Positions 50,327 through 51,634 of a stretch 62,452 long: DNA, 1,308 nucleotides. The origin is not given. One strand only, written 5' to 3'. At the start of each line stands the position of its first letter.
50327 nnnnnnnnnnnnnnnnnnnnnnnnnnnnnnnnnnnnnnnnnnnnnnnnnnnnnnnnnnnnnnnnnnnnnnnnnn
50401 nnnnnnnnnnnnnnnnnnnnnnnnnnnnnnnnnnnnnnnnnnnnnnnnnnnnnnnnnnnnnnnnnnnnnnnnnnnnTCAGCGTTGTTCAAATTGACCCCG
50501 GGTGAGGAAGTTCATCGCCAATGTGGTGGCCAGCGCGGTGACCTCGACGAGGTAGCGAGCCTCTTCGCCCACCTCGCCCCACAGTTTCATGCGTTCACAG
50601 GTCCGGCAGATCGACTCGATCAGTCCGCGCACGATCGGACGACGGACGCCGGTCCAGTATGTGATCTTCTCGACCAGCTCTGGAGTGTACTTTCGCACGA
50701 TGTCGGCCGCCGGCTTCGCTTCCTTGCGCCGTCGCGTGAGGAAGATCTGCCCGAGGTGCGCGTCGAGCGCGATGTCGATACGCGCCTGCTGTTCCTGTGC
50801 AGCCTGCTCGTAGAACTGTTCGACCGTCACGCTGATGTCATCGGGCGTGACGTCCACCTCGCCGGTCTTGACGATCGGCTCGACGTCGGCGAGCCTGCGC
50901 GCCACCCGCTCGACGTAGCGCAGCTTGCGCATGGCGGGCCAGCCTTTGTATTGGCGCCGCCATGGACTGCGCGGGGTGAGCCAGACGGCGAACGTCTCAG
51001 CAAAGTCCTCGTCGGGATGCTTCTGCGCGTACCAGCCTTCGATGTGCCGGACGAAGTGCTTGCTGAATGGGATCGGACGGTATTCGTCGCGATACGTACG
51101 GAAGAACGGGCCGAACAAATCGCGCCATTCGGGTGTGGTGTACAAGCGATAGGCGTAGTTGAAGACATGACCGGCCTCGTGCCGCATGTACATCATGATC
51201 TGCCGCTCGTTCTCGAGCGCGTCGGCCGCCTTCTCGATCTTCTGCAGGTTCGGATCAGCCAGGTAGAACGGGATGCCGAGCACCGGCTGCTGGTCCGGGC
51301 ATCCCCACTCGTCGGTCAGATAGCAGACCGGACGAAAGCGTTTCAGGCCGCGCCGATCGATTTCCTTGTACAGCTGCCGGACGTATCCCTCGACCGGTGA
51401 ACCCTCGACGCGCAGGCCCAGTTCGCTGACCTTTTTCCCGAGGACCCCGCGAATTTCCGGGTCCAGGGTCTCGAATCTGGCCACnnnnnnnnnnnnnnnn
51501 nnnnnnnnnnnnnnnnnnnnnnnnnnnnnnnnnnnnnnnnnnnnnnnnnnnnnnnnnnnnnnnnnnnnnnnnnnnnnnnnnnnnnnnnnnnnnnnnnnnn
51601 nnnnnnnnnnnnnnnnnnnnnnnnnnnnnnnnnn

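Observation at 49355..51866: VOC - HExxH peptidase - non-Ddl ATP-grasp cassette: candidate peptide ligation/removal system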

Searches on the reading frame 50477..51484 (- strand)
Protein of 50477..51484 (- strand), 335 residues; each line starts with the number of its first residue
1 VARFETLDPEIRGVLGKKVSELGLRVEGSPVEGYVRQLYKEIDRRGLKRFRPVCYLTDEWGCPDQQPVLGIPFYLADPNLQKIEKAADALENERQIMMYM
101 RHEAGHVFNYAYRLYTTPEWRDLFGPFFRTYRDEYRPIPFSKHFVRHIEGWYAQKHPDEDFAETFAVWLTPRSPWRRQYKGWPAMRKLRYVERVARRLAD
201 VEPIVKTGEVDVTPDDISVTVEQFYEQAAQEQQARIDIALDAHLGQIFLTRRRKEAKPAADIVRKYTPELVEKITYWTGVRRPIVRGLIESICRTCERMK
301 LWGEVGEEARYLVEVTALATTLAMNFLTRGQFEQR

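Call 3: search_protein_families(library=pfam, proteins=[window:50477-51484:-], max_evalue=0.01)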
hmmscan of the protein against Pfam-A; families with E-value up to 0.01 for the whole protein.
window:50477-51484:- (335 aa): 1 family
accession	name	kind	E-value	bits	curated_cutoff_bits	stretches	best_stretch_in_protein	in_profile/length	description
PF15887.11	Peptidase_Mx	-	1.3e-07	31.7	27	1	87-169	77-164/236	Putative zinc-binding metallo-peptidase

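Call 4: search_protein_families(library=ncbifam, proteins=[window:50477-51484:-], max_evalue=0.01)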
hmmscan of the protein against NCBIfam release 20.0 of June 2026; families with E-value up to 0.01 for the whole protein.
window:50477-51484:- (335 aa): 1 family
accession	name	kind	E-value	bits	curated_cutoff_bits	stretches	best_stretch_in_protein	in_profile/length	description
TIGR04549.1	LP_HExxH_w_tonB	subfamily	0.0047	16.2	75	1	93-173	134-210/261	substrate import-associated zinc metallohydrolase lipoprotein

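Call 6: find_homologous_proteins(query=window:50477-51484:-)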
Query window:50477-51484:- (335 aa): 7999 proteins with E <= 0.001 among 8000 candidates; the best 120 are listed.
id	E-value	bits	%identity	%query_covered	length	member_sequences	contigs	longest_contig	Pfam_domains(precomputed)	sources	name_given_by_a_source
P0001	1.4e-210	717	91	100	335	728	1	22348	PF15887.12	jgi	jgi:Putative zinc-binding metallo-peptidase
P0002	2.2e-206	703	89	99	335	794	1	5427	PF15887.12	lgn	-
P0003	6.8e-203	691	87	99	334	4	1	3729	PF15887.12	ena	-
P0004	1.5e-202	690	87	99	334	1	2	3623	PF15887.12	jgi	jgi:hypothetical protein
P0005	3.6e-202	689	87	99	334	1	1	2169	PF15887.12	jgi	jgi:hypothetical protein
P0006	4.4e-202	689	86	99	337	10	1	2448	PF15887.12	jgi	jgi:hypothetical protein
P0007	8.5e-202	688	86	99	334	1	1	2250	PF15887.12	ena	-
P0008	1.2e-201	687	87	99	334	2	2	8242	PF15887.12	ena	-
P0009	3.8e-201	686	86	99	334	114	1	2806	PF15887.12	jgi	jgi:hypothetical protein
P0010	4.6e-201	685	87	100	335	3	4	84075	PF15887.12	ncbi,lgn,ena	-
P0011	7.9e-201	685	85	99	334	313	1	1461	PF15887.12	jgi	jgi:hypothetical protein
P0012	1.0e-200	684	86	99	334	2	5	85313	PF15887.12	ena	-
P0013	1.6e-200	684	87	99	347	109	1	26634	PF15887.12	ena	-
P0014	1.6e-200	684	86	99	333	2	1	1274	PF15887.12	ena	-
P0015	1.4e-199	681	85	100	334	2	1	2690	PF15887.12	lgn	-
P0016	2.0e-199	680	85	99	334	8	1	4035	PF15887.12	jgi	-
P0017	2.3e-199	680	86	99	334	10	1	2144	PF15887.12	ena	-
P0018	3.0e-199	679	86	99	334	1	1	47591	PF15887.12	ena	-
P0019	3.2e-199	679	84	99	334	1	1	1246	PF15887.12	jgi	jgi:hypothetical protein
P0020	4.6e-199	679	86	99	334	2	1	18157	PF15887.12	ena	-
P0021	6.0e-199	678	86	99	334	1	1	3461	PF15887.12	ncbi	-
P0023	7.5e-199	678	86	99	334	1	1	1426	PF15887.12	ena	-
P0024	9.4e-199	678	85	99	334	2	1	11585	PF15887.12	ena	-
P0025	1.1e-198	678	88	96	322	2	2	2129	PF15887.12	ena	-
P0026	1.8e-198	677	85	99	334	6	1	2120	PF15887.12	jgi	jgi:hypothetical protein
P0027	2.1e-198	677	85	99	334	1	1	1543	PF15887.12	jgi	-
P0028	3.1e-198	676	85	99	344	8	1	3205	PF15887.12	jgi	jgi:hypothetical protein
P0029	3.7e-198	676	85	99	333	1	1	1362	PF15887.12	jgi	jgi:hypothetical protein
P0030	4.2e-198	676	85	99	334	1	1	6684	PF15887.12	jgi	jgi:hypothetical protein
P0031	1.2e-197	674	85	99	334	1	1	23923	PF15887.12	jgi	jgi:hypothetical protein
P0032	2.6e-197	673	84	99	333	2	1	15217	PF15887.12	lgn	-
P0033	2.6e-197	673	84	100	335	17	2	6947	PF15887.12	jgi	jgi:hypothetical protein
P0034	3.6e-197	673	85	99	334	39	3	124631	PF15887.12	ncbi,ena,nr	ncbi:MAG: hypothetical protein EXQ53_05505 [Acidobacteria bacterium]|nr:hypothetical protein [Acidob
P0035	3.9e-197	672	84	100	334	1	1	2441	PF15887.12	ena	-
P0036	4.7e-197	672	85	100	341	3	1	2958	PF15887.12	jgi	jgi:hypothetical protein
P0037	1.3e-196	671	85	100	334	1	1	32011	PF15887.12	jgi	jgi:hypothetical protein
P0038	2.1e-196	670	85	99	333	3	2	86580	PF15887.12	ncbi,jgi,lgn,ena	-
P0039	2.3e-196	670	84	100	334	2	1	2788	PF15887.12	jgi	jgi:hypothetical protein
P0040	2.7e-196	670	84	99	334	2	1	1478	PF15887.12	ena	-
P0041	4.8e-196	669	85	99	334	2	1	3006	PF15887.12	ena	-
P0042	5.4e-196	669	84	100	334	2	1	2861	PF15887.12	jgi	jgi:hypothetical protein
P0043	5.4e-196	669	84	100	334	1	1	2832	PF15887.12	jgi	jgi:hypothetical protein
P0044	7.1e-196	668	91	93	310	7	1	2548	PF15887.12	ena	-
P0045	7.9e-196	668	84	99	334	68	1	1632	PF15887.12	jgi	-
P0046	1.1e-195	668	84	100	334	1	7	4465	PF15887.12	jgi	jgi:hypothetical protein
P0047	1.5e-195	667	83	99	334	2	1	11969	PF15887.12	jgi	-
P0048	1.9e-195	667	85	99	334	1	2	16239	PF15887.12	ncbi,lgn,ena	-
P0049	2.4e-195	667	83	100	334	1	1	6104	PF15887.12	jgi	jgi:hypothetical protein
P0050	3.2e-195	666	84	100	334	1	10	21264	PF15887.12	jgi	jgi:hypothetical protein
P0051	4.1e-195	666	83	100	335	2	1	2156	PF15887.12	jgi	jgi:hypothetical protein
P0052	5.7e-195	665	85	99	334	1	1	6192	PF15887.12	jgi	-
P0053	7.2e-195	665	84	99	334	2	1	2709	PF15887.12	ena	-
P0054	7.6e-195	665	84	99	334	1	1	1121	PF15887.12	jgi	-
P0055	8.1e-195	665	85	99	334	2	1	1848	PF15887.12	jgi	jgi:hypothetical protein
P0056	1.0e-194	665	83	100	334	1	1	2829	PF15887.12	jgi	jgi:hypothetical protein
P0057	1.2e-194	664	84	99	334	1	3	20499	PF15887.12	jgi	jgi:hypothetical protein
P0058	1.3e-194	664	84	99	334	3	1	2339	PF15887.12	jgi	jgi:putative zinc-binding metallo-peptidase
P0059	1.3e-194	664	83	100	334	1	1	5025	PF15887.12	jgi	-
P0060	1.6e-194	664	83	100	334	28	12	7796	PF15887.12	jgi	jgi:hypothetical protein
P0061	1.7e-194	664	83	100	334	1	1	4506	PF15887.12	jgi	jgi:hypothetical protein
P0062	2.0e-194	664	84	99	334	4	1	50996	PF15887.12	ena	-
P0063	2.0e-194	664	84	99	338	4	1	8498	PF15887.12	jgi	jgi:hypothetical protein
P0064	2.1e-194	664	84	99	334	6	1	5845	PF15887.12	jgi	jgi:hypothetical protein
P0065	2.7e-194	663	84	99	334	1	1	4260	PF15887.12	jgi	jgi:hypothetical protein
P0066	2.8e-194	663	83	100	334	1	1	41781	PF15887.12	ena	-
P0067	3.3e-194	663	85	99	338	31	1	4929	PF15887.12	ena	-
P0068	4.0e-194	663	82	100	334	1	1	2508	PF15887.12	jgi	jgi:hypothetical protein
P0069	4.1e-194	663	82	100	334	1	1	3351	PF15887.12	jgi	jgi:hypothetical protein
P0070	4.4e-194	662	83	100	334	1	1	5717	PF15887.12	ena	-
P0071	6.5e-194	662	83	99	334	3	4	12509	PF15887.12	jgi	jgi:hypothetical protein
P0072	7.0e-194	662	83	99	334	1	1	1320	PF15887.12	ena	-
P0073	7.5e-194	662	84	100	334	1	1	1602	PF15887.12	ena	-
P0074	8.4e-194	662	83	100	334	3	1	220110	PF15887.12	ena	-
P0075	8.7e-194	661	83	99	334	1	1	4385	PF15887.12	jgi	jgi:hypothetical protein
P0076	8.8e-194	661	82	100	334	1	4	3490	PF15887.12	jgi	jgi:hypothetical protein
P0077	9.0e-194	661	83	100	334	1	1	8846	PF15887.12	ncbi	-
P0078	1.0e-193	661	83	100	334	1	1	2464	PF15887.12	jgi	jgi:hypothetical protein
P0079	1.3e-193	661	83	99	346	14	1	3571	PF15887.12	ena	-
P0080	1.9e-193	660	83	100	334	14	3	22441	PF15887.12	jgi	jgi:hypothetical protein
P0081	2.0e-193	660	82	100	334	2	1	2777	PF15887.12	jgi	jgi:hypothetical protein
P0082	3.1e-193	660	83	100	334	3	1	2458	PF15887.12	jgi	jgi:hypothetical protein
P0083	4.9e-193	659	82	100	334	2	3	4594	PF15887.12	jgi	jgi:hypothetical protein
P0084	4.9e-193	659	82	100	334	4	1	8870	PF15887.12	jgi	jgi:hypothetical protein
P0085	5.7e-193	659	83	100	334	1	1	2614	PF15887.12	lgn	-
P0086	7.6e-193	658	83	100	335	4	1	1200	PF15887.12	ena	-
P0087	9.8e-193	658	82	99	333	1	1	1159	PF15887.12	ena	-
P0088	2.9e-192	656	82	100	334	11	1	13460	PF15887.12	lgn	-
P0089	3.2e-192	656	82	99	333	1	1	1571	PF15887.12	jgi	jgi:hypothetical protein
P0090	7.3e-192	655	81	99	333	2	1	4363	PF15887.12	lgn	-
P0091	1.7e-191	654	81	100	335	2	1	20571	PF15887.12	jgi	jgi:hypothetical protein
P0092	1.2e-189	648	81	100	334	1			PF15887.12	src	-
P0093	1.8e-189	647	81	100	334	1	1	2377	PF15887.12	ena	-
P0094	1.6e-188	644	81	100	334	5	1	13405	PF15887.12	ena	-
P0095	2.3e-188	644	81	99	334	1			PF15887.12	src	-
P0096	2.9e-188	643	85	95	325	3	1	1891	PF15887.12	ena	-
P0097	3.7e-188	643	82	99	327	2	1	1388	PF15887.12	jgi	jgi:putative zinc-binding metallo-peptidase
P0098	4.0e-187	640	80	99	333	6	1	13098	PF15887.12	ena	-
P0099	6.1e-187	639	83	97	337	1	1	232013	PF15887.12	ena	-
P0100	2.8e-185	634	80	100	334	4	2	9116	PF15887.12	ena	-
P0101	1.3e-184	631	85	94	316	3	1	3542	PF15887.12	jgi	jgi:hypothetical protein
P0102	2.5e-183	627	79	98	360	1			PF15887.12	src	-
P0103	2.8e-183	627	78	99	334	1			PF15887.12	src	-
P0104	2.3e-182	624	78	99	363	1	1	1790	PF15887.12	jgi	-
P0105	1.2e-181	622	81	100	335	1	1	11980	PF15887.12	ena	-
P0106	6.9e-181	619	79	100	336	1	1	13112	PF15887.12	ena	-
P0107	4.2e-179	613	77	99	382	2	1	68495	PF15887.12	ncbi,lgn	-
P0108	5.2e-179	613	80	100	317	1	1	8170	PF15887.12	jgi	jgi:hypothetical protein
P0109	3.2e-177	607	74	99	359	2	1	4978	PF15887.12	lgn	-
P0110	3.4e-177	607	76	99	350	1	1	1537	PF15887.12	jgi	jgi:hypothetical protein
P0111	1.8e-176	605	75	99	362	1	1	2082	PF15887.12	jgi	jgi:Putative zinc-binding metallo-peptidase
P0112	1.3e-175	602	74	98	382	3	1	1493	PF15887.12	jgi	-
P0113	3.1e-175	601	75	98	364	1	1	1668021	PF15887.12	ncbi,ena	-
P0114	3.8e-174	597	75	99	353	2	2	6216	PF15887.12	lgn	-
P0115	2.7e-173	594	73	100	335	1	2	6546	PF15887.12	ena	-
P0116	7.6e-173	593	73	99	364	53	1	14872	PF15887.12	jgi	jgi:hypothetical protein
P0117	9.6e-173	592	73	99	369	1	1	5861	PF15887.12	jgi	jgi:hypothetical protein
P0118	1.1e-172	592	73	99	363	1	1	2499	PF15887.12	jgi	jgi:Putative zinc-binding metallo-peptidase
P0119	2.1e-172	591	73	100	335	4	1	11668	PF15887.12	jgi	jgi:hypothetical protein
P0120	2.4e-172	591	73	99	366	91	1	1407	PF15887.12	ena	-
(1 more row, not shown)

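Call 8: find_related_loci(query=window:50477-51484:-, collection=genome_contigs, flank=6000)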
Query window:50477-51484:- (335 aa) in genome_contigs; peptide patterns used: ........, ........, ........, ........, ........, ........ (x = any residue, [..] = any of these).
419 stretches matched a pattern; 385 encode a relative of the query (tblastn E <= 1e-3); the best 80 are kept; 80 distinct loci.
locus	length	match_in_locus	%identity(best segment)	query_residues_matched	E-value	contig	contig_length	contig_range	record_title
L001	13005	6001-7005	97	1-335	0e+0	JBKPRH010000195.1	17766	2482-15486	MAG: Acidobacteriota bacterium isolate GS_EKS_MAG_00054 GS_EKS_000000144651, whole genome shotgun sequence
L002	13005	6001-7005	96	1-335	0e+0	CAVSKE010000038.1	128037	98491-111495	MAG: uncultured Acidobacteriota bacterium isolate MFD02360.bin.2.183 genome assembly, contig: contig_6765, whole genome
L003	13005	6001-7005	93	1-335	0e+0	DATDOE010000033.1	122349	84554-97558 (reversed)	MAG TPA_asm: Vicinamibacterales bacterium isolate SMAG_U7885 k141_2653040, whole genome shotgun sequence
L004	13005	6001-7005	92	1-335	0e+0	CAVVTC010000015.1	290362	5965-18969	MAG: uncultured Acidobacteriota bacterium isolate MFD02840.bin.2.88 genome assembly, contig: contig_49698, whole genome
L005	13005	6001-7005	92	1-335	0e+0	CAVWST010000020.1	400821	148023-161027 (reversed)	MAG: uncultured Acidobacteriota bacterium isolate MFD05454.bin.2.212 genome assembly, contig: contig_24756, whole genome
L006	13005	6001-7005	92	1-335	0e+0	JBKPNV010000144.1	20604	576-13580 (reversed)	MAG: Acidobacteriota bacterium isolate GS_HAYS_MAG_00031 GS_HAYS_000002842335, whole genome shotgun sequence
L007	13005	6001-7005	92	1-335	0e+0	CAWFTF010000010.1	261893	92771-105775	MAG: uncultured Acidobacteriota bacterium isolate MFD00392.bin.3.433 genome assembly, contig: contig_26141, whole genome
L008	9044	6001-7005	92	1-335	0e+0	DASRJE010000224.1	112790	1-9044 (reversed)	MAG TPA_asm: Vicinamibacterales bacterium isolate SMAG_U10128 k141_1818307, whole genome shotgun sequence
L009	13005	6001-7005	91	1-335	0e+0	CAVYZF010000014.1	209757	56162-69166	MAG: uncultured Acidobacteriota bacterium isolate MFD02242.bin.1.226 genome assembly, contig: contig_31533, whole genome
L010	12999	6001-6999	89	2-334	0e+0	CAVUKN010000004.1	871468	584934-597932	MAG: uncultured Acidobacteriota bacterium isolate MFD00392.bin.2.401 genome assembly, contig: contig_7476, whole genome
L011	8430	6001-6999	89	2-334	0e+0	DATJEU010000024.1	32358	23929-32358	MAG TPA_asm: Vicinamibacterales bacterium isolate SMAG_U15441 k141_4692276, whole genome shotgun sequence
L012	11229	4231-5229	90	1-333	0e+0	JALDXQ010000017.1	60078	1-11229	MAG: Acidobacteriota bacterium isolate MCT-CON-06 NODE_26_length_60078_cov_7.328891, whole genome shotgun sequence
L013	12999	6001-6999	89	1-333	0e+0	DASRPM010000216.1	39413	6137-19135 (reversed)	MAG TPA_asm: Vicinamibacterales bacterium isolate SMAG_U10295 k141_2566270, whole genome shotgun sequence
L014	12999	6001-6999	86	1-333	0e+0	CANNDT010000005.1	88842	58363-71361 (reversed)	MAG: Acidobacteria bacterium isolate ZH-3nov15-179 genome assembly, contig: ZH-3nov15-C109, whole genome shotgun sequenc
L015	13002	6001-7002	87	1-334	0e+0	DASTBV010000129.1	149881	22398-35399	MAG TPA_asm: Vicinamibacterales bacterium isolate SMAG_U775 k141_1373798, whole genome shotgun sequence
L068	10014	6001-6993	60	4-332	1e-139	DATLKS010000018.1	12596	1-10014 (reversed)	MAG TPA_asm: Terriglobales bacterium isolate SMAG_U13728 k141_163462, whole genome shotgun sequence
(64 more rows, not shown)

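Call 11: search_solved_structures(query=window:50477-51484:-, max_evalue=10, show_alignments=2)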
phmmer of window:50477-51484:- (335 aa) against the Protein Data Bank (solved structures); distinct sequences matched with E-value up to 10: 2.
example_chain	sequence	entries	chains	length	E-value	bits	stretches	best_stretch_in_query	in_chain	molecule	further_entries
1le8_B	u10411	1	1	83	0.23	13.9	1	135-205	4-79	Mating-type protein alpha-2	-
6wrv_D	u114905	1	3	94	0.44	13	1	221-271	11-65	Computationally designed protein 3DS18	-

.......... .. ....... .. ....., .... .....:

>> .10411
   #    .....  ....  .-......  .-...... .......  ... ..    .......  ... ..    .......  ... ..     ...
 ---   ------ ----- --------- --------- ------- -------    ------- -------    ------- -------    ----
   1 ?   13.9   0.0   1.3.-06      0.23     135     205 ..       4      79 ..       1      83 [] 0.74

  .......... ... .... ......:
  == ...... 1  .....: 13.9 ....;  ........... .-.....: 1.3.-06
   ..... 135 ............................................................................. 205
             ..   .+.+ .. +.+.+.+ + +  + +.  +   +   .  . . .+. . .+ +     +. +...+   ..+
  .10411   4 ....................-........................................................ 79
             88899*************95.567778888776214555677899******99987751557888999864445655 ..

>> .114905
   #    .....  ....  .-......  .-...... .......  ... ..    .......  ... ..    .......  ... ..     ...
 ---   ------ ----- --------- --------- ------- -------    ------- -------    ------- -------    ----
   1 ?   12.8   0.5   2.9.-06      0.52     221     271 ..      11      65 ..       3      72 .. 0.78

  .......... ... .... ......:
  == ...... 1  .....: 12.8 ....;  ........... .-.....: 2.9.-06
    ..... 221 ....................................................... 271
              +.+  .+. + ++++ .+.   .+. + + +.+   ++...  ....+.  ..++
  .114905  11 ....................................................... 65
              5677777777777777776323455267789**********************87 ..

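Call 12: search_protein_representatives(protein=window:50477-51484:-)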
Query: 335 residues. Proteins with E-value up to 0.001 (for the whole library): 1822; up to 1e-10: 1286; up to 1e-30: 448. The best 150 are listed.
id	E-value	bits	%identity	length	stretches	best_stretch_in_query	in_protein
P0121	2.2e-156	536.8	96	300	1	1-239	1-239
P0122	9.9e-113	393.3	79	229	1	118-333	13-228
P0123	9.8e-110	383.5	50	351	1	9-334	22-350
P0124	6.8e-105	367.5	62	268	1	3-265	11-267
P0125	3.6e-102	358.6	62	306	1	1-232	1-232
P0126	5.2e-101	354.8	64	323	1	4-231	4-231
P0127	4.8e-98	345.0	61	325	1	4-236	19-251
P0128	4.9e-97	341.7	94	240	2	69-211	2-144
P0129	4.8e-96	338.4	86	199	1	36-197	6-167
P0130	2.0e-90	320.0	64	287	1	2-208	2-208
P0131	5.5e-88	311.9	96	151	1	185-335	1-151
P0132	5.7e-86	305.3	46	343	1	13-332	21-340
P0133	2.6e-84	299.9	41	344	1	3-333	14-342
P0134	8.8e-84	298.1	44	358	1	3-332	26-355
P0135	1.5e-83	297.4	44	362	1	14-333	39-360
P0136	7.9e-83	295.0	45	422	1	13-332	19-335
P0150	1.3e-70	254.9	42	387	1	12-332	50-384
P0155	3.2e-68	247.0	40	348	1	10-332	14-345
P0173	2.5e-59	217.7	36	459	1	14-332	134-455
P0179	2.1e-57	211.4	36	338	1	13-331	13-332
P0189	8.7e-55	202.8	36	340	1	14-331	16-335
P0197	2.2e-52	194.9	43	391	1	39-280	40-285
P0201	4.1e-52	194.0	44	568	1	14-227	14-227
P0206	5.0e-51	190.4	33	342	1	20-334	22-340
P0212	9.7e-51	189.5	33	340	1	14-332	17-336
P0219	3.6e-50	187.6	39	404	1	71-332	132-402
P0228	3.5e-49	184.4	34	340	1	35-333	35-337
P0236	2.5e-48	181.6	34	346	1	18-329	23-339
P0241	7.7e-48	179.9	41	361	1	15-230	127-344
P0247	1.8e-47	178.7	35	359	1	14-327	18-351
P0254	1.4e-46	175.8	31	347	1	14-334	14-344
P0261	7.2e-46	173.5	31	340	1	15-334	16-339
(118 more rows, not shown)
